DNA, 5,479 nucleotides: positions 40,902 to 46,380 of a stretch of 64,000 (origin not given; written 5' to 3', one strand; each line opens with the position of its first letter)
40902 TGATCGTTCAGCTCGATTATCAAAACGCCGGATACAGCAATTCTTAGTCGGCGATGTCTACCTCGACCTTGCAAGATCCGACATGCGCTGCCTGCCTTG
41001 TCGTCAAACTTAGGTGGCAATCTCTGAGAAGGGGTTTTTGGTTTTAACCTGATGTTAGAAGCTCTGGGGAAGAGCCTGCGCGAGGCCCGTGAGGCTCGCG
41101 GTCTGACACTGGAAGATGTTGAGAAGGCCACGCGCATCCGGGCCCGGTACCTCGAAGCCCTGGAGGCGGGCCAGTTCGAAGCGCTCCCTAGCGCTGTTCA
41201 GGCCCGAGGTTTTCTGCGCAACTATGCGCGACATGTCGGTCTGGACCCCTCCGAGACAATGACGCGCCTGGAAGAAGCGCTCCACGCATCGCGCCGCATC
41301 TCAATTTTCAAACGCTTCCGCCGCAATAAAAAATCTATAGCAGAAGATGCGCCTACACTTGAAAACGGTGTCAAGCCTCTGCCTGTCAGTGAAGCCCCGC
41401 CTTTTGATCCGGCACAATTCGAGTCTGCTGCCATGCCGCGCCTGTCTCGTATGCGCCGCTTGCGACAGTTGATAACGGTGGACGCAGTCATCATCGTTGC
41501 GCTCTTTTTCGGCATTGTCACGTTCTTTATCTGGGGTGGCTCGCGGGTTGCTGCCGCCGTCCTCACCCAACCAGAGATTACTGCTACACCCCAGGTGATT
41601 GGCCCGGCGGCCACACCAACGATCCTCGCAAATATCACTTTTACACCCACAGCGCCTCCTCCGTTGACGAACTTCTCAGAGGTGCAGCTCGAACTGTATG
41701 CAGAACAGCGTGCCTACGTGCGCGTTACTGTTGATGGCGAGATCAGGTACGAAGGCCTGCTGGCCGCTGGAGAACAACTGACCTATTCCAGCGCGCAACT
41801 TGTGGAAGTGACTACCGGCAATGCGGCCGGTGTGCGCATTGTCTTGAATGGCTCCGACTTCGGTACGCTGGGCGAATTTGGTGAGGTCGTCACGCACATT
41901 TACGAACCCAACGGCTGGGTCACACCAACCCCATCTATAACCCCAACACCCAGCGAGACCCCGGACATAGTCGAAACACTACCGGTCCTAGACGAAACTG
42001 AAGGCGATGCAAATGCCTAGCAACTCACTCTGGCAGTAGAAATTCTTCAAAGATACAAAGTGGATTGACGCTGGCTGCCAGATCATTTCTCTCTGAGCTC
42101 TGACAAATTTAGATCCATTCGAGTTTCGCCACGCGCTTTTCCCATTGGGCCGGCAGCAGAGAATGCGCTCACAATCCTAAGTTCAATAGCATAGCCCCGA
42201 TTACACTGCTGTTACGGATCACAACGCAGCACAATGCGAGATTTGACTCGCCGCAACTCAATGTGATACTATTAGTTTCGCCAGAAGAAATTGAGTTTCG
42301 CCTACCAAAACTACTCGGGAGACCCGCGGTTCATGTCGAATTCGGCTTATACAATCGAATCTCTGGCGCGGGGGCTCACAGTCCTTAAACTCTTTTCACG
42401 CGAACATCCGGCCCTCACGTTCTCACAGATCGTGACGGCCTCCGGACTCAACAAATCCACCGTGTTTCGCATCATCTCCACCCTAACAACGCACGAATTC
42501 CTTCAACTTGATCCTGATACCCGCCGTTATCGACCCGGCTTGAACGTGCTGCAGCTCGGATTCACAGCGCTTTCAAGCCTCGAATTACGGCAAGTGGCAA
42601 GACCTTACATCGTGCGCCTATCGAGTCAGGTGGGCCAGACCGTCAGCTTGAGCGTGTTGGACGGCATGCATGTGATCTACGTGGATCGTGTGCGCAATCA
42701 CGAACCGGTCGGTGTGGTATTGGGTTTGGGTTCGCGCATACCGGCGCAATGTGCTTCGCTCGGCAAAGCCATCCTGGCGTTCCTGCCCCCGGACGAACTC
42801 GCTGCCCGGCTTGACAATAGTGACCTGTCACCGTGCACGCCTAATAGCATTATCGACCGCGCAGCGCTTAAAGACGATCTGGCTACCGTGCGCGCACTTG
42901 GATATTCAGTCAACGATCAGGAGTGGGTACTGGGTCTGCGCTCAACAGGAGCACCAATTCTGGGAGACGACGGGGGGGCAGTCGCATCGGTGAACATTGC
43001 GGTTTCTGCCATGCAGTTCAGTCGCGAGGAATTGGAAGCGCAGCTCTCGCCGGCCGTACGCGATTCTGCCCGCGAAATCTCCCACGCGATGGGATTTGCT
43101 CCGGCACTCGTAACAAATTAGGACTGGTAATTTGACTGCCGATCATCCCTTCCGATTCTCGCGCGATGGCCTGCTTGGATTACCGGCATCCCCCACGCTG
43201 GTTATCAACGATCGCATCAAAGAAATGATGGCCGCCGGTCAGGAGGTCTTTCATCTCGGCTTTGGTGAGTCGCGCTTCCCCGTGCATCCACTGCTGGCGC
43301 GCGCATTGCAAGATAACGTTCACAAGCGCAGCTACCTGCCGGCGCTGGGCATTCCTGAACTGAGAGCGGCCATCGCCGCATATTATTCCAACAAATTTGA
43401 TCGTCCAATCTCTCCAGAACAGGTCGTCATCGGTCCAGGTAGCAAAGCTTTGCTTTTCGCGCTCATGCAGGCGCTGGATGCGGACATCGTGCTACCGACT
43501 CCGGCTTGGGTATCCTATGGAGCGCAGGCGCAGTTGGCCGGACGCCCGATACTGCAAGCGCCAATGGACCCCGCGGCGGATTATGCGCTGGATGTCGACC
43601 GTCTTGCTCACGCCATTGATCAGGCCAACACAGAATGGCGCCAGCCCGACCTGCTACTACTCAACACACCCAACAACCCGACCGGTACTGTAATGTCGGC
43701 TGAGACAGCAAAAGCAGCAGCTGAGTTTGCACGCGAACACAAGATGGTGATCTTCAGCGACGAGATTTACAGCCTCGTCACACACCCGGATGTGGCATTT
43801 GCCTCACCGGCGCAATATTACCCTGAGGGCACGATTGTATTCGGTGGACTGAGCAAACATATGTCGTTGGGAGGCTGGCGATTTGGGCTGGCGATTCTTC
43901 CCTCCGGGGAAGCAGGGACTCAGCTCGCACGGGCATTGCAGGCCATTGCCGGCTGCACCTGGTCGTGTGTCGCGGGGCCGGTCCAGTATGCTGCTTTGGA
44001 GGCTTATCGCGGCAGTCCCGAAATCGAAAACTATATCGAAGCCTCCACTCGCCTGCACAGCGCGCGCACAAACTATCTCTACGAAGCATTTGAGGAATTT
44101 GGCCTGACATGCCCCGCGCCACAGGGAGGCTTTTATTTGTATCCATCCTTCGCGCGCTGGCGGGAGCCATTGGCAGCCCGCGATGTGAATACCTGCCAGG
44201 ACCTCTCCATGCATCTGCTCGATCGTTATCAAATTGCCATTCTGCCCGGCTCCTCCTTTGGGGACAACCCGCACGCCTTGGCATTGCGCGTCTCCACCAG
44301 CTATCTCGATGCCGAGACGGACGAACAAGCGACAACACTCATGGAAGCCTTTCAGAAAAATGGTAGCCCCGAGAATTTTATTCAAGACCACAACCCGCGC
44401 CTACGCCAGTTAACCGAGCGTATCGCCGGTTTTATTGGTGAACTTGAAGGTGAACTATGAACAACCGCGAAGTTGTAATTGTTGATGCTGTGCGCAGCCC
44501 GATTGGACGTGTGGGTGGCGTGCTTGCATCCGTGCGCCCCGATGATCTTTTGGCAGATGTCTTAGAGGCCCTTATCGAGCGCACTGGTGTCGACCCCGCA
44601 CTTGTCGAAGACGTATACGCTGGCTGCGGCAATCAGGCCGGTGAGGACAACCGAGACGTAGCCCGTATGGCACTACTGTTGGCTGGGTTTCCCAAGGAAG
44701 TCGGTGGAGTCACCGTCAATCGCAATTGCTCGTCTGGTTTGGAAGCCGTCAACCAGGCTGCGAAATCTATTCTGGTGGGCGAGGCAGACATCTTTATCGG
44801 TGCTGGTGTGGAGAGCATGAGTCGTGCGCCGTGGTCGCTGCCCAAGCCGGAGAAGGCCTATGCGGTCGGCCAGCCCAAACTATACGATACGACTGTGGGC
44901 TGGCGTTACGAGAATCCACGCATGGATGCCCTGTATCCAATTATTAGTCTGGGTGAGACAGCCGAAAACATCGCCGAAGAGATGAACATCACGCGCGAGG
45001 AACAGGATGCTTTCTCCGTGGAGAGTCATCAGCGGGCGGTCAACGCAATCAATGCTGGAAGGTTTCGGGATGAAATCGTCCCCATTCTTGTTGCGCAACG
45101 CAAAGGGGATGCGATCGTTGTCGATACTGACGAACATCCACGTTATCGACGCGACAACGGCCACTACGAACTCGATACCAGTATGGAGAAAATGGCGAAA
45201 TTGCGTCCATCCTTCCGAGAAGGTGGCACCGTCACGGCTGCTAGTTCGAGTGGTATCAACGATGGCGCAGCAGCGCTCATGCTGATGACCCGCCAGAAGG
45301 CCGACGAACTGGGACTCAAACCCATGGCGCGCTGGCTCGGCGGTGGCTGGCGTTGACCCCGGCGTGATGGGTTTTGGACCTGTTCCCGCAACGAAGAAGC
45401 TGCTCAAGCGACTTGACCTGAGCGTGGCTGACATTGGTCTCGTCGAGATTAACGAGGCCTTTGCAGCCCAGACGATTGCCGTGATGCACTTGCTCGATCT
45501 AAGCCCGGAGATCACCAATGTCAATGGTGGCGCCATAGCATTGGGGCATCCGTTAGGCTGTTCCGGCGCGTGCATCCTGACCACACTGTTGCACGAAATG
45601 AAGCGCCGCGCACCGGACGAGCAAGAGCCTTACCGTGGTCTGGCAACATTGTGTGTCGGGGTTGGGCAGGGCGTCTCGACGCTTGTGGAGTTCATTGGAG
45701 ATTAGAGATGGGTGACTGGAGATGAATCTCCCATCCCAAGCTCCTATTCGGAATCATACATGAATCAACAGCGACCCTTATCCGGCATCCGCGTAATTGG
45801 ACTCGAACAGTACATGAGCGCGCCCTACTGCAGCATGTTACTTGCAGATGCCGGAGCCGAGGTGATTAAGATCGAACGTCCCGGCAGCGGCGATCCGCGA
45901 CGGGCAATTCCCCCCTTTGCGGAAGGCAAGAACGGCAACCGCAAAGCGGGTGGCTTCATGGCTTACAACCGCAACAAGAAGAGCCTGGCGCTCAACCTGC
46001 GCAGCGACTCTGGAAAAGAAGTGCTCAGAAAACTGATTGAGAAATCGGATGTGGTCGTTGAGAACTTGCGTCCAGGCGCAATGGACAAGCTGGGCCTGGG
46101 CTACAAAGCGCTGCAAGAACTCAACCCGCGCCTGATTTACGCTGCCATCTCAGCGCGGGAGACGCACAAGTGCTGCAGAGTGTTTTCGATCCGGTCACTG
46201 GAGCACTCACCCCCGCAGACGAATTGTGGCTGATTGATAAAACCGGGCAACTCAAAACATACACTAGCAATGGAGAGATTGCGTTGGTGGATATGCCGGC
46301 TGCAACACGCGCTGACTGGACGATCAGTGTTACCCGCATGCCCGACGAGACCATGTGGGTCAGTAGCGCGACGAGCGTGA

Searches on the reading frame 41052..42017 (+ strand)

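Call 55: search_protein_families(library=pfam, proteins=[window:41052-42017:+], max_evalue=0.00001)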
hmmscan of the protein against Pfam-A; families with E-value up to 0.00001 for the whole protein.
window:41052-42017:+ (322 aa): 4 families
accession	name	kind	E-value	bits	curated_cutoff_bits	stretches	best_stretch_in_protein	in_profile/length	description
PF13413.12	HTH_25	-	1.3e-26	92.6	24.6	1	9-68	2-61/62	Helix-turn-helix domain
PF13464.11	RodZ_C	-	4.6e-13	49.4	23.9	1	215-279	2-68/72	RodZ C-terminal domain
PF12844.13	HTH_19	-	6e-09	36.1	30.2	1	6-71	1-60/64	Helix-turn-helix domain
PF13560.12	HTH_31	-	3.2e-06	27.8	27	0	4-68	1-60/64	Helix-turn-helix domain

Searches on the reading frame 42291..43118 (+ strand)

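Call 55: search_protein_families(library=pfam, proteins=[window:42291-43118:+], max_evalue=0.00001)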
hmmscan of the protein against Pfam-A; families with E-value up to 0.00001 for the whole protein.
window:42291-43118:+ (276 aa): 2 families
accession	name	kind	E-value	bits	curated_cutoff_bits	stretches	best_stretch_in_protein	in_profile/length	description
PF01614.24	IclR_C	-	1.3e-41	142.5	24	1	92-265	2-174/174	Bacterial transcriptional regulator IclR C-terminal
PF09339.16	HTH_IclR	-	1e-14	54.5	22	1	24-75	1-52/52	IclR helix-turn-helix domain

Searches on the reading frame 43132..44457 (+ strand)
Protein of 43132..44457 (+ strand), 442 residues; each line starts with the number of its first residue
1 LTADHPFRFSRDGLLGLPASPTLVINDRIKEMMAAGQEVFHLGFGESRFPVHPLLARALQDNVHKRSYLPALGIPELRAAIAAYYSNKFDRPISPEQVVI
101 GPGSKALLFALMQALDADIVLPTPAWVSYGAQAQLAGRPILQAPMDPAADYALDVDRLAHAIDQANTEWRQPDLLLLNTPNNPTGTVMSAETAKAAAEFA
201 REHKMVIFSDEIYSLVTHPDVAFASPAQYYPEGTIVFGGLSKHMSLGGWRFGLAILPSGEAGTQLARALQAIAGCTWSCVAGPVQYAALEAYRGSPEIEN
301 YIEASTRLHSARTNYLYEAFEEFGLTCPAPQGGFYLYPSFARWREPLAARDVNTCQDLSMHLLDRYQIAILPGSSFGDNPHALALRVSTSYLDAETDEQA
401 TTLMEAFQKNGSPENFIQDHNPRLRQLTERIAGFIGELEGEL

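Call 55: search_protein_families(library=pfam, proteins=[window:43132-44457:+], max_evalue=0.00001)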
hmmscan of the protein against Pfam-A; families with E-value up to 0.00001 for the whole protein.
window:43132-44457:+ (442 aa): 1 family
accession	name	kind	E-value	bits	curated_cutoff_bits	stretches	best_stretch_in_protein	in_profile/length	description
PF00155.27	Aminotran_1_2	-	1.9e-55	188.9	19.7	1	39-400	3-357/361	Aminotransferase class I and II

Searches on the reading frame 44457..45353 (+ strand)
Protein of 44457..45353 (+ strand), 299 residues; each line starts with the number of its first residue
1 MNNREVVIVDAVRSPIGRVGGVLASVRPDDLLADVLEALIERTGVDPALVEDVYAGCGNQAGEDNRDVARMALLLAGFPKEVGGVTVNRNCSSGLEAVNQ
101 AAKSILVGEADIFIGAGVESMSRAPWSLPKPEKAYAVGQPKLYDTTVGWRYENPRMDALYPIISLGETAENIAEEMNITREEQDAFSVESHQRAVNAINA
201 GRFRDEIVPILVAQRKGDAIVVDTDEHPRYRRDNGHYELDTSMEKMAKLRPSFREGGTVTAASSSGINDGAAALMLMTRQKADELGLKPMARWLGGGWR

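Call 55: search_protein_families(library=pfam, proteins=[window:44457-45353:+], max_evalue=0.00001)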
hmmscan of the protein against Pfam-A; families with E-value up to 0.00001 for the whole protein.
window:44457-45353:+ (299 aa): 1 family
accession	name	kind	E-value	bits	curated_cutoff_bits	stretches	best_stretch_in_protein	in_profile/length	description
PF00108.29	Thiolase_N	-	2e-78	263.8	26.4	1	6-279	1-259/260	Thiolase, N-terminal domain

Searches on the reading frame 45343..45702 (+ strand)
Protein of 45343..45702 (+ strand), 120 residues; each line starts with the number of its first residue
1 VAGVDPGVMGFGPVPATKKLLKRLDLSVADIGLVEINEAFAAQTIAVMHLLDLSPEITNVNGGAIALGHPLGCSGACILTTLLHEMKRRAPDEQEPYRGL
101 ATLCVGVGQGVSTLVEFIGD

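Call 58: search_protein_families(library=pfam, proteins=[window:45343-45702:+], max_evalue=0.00001)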
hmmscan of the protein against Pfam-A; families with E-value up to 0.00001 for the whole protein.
window:45343-45702:+ (120 aa): 1 family
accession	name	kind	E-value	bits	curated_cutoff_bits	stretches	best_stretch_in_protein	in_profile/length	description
PF02803.24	Thiolase_C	-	4.2e-40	136.6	27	1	2-116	13-122/123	Thiolase, C-terminal domain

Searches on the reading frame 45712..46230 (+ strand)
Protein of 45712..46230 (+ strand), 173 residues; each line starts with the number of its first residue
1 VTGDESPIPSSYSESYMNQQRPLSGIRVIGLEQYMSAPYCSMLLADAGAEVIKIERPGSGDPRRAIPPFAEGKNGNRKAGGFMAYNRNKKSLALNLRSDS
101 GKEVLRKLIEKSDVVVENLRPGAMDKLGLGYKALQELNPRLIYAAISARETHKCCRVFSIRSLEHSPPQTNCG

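Call 55: search_protein_families(library=pfam, proteins=[window:45712-46230:+], max_evalue=0.00001)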
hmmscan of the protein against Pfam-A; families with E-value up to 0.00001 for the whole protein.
window:45712-46230:+ (173 aa): 1 family
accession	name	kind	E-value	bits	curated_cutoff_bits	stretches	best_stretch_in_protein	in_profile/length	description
PF02515.22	CoA_transf_3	-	2.9e-49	168.6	23.3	1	23-148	1-121/366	CoA-transferase family III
